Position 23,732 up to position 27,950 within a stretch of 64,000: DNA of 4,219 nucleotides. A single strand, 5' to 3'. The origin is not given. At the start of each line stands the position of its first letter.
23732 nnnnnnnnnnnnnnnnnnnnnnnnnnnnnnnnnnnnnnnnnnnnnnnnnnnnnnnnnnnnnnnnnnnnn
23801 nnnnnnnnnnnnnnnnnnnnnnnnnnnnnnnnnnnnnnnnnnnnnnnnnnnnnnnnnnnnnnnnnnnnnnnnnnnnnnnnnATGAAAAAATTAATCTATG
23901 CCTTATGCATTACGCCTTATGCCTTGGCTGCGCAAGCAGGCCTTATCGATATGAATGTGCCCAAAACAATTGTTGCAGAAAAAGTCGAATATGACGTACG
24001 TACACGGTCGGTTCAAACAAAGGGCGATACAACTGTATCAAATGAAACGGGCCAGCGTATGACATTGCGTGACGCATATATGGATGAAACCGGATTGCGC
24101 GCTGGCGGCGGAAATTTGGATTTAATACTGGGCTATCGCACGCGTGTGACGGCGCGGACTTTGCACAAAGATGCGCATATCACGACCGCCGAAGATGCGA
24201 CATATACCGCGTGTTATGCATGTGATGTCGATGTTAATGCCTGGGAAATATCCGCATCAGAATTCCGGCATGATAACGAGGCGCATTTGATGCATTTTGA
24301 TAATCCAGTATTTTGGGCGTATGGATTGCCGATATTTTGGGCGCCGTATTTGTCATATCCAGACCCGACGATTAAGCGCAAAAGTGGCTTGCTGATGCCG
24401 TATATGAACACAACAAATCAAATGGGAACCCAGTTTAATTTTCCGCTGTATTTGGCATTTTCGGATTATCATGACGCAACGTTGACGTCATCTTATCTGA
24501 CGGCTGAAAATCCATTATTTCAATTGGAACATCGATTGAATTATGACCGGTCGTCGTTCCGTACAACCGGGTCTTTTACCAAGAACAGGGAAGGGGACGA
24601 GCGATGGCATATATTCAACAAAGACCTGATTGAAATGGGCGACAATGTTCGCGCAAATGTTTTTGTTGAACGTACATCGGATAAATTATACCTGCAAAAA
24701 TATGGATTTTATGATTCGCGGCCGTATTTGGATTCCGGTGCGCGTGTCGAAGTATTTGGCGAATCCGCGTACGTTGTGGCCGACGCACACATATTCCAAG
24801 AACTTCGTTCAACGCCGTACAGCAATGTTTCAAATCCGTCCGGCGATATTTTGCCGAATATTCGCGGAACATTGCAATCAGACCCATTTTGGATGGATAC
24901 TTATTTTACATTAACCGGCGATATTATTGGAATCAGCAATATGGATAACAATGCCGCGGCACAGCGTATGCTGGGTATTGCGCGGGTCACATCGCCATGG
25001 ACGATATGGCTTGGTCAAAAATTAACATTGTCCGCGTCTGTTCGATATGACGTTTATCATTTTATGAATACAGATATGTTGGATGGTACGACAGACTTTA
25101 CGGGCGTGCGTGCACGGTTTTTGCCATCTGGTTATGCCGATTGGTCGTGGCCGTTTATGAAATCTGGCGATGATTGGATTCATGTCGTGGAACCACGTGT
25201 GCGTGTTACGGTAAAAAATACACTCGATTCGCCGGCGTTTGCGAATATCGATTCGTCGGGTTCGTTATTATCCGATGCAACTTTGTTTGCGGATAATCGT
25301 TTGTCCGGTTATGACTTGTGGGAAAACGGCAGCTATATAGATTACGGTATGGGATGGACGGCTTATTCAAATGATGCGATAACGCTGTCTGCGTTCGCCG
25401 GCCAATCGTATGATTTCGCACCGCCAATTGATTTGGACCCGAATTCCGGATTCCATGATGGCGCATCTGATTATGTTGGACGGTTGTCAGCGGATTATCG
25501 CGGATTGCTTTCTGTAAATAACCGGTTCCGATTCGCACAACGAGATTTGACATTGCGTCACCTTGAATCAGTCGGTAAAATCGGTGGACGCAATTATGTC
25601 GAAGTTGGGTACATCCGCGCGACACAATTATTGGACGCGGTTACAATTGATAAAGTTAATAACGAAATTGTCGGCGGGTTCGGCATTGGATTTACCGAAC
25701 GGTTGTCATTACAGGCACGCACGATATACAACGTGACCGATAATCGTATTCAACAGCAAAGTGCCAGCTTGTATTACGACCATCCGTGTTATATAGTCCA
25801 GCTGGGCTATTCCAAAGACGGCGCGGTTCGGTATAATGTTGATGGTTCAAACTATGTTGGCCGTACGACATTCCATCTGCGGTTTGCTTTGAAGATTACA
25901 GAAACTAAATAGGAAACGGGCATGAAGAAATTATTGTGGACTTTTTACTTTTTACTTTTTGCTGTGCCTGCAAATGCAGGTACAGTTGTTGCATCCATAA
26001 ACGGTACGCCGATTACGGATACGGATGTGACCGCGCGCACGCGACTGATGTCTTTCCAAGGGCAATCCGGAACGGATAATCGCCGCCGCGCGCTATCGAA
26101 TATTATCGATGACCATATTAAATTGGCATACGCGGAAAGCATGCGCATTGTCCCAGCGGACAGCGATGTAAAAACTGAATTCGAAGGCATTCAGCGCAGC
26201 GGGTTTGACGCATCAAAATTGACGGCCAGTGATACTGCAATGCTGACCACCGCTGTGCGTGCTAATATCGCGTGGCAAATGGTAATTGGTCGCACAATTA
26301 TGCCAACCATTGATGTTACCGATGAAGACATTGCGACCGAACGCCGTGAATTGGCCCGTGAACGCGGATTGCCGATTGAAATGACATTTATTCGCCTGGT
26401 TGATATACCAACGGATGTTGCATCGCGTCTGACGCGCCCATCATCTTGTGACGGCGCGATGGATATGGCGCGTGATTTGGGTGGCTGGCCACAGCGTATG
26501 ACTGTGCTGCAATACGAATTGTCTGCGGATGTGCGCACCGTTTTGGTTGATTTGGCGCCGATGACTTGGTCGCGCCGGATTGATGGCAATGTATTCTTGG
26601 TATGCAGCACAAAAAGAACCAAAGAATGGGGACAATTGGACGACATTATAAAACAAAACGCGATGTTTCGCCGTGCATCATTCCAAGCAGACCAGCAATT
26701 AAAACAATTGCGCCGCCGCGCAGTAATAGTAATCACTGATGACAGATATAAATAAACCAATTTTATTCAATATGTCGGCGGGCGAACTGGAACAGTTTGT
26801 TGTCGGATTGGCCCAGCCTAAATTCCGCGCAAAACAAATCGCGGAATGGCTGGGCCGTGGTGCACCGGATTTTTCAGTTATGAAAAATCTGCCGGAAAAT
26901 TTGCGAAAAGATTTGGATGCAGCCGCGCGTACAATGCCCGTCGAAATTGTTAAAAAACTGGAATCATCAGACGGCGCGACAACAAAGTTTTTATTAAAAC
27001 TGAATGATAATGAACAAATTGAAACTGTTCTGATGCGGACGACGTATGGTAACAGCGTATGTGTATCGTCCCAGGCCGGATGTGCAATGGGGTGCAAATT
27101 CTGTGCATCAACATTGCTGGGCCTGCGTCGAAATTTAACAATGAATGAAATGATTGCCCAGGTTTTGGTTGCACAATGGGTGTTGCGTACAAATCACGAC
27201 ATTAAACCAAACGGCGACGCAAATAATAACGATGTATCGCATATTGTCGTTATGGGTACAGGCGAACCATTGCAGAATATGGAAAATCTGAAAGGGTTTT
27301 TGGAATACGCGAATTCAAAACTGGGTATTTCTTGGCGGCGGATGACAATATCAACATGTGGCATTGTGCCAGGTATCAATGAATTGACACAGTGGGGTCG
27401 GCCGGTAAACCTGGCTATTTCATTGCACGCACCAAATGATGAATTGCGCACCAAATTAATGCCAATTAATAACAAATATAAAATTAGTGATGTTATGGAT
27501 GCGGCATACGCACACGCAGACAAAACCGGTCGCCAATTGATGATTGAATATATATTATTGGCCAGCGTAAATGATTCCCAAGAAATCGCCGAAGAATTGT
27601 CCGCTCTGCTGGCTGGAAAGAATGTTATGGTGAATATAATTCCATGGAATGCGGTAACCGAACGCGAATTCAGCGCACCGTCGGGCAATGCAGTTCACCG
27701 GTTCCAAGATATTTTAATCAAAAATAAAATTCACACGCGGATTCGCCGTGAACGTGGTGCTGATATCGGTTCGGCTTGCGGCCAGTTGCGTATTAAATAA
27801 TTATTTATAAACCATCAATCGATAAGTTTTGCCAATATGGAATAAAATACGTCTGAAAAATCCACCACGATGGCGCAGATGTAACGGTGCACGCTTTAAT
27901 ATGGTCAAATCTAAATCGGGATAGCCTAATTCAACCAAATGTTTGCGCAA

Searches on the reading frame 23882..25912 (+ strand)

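Call 54: search_protein_families(library=pfam, proteins=[window:23882-25912:+], max_evalue=0.001)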
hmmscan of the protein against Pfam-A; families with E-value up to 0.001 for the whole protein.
window:23882-25912:+ (676 aa): 2 families
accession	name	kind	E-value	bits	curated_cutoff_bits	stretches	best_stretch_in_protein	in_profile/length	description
PF04453.20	LptD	-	2.8e-36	126.1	22.4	2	240-585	2-360/384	LPS transport system D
PF19838.5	LptD_2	-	4.8e-05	22.6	22.5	1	151-223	15-88/464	LptD protein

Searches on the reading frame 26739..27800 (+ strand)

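Call 54: search_protein_families(library=pfam, proteins=[window:26739-27800:+], max_evalue=0.001)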
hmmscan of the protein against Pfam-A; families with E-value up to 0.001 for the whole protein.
window:26739-27800:+ (353 aa): 2 families
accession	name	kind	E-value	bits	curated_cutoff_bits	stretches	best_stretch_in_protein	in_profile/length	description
PF04055.27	Radical_SAM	-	3e-11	44.2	29.5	1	110-281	2-158/166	Radical SAM superfamily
PF21016.3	RlmN_N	-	1.7e-10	40.9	24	1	9-63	3-58/60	Ribosomal RNA large subunit methyltransferase N-terminal domain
